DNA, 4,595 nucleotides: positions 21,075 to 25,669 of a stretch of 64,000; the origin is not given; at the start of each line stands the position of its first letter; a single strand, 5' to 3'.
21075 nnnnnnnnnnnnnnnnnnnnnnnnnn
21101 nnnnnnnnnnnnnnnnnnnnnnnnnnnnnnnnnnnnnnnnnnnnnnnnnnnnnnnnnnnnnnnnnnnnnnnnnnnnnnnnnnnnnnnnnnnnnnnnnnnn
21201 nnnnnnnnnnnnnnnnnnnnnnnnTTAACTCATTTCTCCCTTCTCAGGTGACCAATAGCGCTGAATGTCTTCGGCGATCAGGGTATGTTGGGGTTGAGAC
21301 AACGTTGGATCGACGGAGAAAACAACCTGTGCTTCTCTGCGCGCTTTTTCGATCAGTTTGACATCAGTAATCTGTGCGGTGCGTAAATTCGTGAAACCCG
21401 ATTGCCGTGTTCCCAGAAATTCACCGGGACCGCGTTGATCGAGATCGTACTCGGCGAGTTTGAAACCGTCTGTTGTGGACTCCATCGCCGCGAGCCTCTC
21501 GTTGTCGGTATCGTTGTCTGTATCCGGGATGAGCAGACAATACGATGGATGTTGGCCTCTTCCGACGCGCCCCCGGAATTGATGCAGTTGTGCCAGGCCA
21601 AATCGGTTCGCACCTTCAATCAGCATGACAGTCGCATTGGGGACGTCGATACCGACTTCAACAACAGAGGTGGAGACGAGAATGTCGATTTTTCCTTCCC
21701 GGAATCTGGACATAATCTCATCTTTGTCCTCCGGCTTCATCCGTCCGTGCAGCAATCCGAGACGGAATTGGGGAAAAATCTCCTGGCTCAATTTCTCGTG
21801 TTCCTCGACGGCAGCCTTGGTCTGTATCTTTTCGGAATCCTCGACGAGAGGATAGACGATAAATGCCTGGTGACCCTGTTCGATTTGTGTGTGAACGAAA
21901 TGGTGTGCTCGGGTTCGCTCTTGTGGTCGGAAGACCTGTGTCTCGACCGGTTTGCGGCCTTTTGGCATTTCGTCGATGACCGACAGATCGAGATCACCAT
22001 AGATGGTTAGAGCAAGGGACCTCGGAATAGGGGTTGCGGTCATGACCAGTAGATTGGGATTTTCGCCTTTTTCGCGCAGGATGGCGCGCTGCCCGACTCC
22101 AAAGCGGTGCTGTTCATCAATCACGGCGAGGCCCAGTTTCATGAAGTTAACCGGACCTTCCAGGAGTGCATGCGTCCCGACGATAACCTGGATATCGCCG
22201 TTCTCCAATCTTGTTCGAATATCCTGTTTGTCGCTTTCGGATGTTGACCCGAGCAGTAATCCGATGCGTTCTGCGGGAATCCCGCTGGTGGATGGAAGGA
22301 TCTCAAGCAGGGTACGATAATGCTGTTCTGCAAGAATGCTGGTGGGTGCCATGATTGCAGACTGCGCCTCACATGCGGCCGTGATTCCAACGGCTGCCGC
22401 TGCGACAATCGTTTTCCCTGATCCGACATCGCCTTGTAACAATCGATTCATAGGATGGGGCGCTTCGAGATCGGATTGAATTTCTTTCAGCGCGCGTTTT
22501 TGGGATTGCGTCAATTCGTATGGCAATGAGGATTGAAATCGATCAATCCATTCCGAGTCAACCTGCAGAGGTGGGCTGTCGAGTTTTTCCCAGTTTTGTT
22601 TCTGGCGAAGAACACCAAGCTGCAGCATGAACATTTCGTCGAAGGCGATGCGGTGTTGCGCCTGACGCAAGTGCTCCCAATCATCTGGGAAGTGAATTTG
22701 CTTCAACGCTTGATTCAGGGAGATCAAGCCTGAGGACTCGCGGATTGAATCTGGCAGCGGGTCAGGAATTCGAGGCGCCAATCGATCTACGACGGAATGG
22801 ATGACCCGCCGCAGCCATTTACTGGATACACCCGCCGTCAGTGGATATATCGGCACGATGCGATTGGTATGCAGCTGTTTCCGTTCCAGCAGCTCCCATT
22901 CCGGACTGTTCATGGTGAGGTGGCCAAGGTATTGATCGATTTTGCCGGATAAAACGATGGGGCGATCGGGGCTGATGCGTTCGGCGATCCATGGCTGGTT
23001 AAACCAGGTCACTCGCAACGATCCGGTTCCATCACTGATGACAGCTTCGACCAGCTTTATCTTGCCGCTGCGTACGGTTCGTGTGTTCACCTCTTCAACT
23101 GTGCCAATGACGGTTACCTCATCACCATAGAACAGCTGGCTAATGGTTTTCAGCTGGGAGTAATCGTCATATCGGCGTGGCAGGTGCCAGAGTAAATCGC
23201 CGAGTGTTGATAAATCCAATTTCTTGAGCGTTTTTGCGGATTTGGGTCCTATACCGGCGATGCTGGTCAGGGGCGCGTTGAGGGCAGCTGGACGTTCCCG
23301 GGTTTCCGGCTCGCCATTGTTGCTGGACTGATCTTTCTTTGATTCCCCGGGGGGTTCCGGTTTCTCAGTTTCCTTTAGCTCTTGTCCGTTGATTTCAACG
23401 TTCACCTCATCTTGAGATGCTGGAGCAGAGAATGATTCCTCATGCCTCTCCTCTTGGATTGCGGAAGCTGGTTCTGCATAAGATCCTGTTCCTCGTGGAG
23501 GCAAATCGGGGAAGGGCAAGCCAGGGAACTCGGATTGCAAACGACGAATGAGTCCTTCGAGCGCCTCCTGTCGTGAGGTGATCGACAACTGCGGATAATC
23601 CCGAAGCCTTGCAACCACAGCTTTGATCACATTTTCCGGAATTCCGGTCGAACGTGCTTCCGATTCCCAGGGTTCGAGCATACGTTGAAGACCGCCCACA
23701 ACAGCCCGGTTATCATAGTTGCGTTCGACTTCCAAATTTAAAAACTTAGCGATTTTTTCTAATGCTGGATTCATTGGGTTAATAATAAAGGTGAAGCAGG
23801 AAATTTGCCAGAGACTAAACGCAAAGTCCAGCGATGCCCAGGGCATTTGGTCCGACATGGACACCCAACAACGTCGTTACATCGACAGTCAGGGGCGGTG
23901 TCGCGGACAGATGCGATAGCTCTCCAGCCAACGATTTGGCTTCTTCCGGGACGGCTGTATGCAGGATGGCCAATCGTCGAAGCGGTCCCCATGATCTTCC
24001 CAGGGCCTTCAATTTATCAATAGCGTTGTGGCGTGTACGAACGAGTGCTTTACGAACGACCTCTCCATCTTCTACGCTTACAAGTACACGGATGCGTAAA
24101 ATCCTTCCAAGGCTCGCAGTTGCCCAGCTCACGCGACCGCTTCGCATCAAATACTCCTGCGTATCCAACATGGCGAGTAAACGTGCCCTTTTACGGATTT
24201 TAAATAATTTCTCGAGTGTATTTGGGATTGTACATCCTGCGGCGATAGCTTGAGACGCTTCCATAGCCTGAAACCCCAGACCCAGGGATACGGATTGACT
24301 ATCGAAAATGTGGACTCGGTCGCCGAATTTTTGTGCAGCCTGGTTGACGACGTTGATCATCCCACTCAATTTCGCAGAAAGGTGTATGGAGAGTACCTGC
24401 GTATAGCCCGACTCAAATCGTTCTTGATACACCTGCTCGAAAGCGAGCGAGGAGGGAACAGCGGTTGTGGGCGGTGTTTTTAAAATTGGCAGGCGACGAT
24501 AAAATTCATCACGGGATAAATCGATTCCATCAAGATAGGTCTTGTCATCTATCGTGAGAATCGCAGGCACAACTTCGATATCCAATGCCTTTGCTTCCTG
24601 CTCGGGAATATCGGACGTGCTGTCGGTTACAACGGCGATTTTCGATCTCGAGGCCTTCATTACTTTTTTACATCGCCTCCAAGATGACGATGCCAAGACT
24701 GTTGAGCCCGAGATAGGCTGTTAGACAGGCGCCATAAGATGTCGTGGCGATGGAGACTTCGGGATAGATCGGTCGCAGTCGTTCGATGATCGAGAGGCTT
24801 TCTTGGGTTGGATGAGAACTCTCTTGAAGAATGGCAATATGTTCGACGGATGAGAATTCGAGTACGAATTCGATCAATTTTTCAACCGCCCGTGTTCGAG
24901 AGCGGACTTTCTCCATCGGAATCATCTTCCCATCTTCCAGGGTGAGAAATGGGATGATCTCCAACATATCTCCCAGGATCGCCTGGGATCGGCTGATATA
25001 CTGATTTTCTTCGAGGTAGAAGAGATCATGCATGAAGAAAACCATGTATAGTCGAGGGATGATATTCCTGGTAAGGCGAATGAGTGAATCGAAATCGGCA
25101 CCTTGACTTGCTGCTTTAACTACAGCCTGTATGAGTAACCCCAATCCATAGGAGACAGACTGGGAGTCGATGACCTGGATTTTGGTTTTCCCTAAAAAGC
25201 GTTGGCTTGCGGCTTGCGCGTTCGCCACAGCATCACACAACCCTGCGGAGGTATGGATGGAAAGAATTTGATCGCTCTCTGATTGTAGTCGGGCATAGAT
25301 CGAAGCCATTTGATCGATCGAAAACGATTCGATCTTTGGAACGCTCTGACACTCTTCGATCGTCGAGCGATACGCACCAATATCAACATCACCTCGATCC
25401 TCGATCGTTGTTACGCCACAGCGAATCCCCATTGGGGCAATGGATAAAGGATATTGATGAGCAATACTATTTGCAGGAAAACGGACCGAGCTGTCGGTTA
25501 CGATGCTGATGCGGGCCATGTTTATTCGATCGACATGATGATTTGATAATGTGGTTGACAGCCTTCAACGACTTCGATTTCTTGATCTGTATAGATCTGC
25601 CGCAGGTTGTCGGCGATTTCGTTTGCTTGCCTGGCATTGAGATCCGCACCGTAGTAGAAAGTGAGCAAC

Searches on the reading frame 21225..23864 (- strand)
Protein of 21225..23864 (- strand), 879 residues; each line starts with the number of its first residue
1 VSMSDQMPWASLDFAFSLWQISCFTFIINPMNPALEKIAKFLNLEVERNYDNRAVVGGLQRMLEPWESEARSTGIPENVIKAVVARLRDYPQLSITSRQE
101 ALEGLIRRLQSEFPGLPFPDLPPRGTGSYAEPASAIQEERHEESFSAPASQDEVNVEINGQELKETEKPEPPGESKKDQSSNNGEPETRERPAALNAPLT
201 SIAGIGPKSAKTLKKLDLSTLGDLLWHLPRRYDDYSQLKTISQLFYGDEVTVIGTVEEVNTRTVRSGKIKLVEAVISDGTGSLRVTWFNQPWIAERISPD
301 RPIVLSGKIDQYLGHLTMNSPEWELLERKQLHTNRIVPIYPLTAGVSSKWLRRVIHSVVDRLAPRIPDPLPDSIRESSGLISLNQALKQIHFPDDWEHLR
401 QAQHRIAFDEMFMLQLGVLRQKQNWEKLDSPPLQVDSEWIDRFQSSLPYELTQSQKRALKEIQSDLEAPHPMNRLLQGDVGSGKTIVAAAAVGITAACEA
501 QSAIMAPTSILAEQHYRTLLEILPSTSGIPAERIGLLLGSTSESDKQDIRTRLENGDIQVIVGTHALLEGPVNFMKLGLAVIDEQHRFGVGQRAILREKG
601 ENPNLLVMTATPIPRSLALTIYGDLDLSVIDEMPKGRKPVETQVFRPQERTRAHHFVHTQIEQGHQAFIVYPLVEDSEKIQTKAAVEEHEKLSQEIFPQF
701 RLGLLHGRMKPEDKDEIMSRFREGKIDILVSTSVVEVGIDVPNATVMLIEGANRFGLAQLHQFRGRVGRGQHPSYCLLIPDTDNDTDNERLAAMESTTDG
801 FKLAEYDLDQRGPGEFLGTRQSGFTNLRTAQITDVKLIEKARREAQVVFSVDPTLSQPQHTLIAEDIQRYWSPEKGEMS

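Call 57: search_protein_families(library=pfam, proteins=[window:21225-23864:-], max_evalue=0.00001)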
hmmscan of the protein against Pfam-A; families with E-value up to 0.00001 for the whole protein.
window:21225-23864:- (879 aa): 6 families
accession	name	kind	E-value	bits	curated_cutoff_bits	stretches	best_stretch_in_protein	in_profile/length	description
PF17191.10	RecG_wedge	-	1.8e-33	115.8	23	1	202-358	5-158/162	RecG wedge domain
PF00271.37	Helicase_C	-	1e-22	80.9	23.5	1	661-769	12-108/110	Helicase conserved C-terminal domain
PF00270.35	DEAD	-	4.8e-18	65.9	26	1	453-616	2-163/167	DEAD/DEAH box helicase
PF19833.4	RecG_dom3_C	-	2.2e-11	44.1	26.8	1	797-868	1-74/87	ATP-dependent DNA helicase RecG, domain 3, C-terminal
PF04851.21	ResIII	-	2.1e-10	41.2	22.5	1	449-612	2-162/164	Type III restriction enzyme, res subunit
PF01336.31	tRNA_anti-codon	-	1.4e-07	31.7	27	1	250-326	1-75/75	OB-fold nucleic acid binding domain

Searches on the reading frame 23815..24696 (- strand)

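Call 57: search_protein_families(library=pfam, proteins=[window:23815-24696:-], max_evalue=0.00001)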
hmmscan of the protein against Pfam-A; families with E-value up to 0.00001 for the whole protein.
window:23815-24696:- (293 aa): 1 family
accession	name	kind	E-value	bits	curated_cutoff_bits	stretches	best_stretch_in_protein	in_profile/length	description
PF02645.21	DegV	-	3.5e-72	243.5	27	1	19-289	1-276/280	Uncharacterised protein, DegV family COG1307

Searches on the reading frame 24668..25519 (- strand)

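Call 57: search_protein_families(library=pfam, proteins=[window:24668-25519:-], max_evalue=0.00001)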
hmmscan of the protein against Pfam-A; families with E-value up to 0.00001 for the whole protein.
window:24668-25519:- (283 aa): 1 family
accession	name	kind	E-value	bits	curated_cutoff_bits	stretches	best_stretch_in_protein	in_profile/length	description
PF02645.21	DegV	-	4.7e-50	170.9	27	1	4-281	2-279/280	Uncharacterised protein, DegV family COG1307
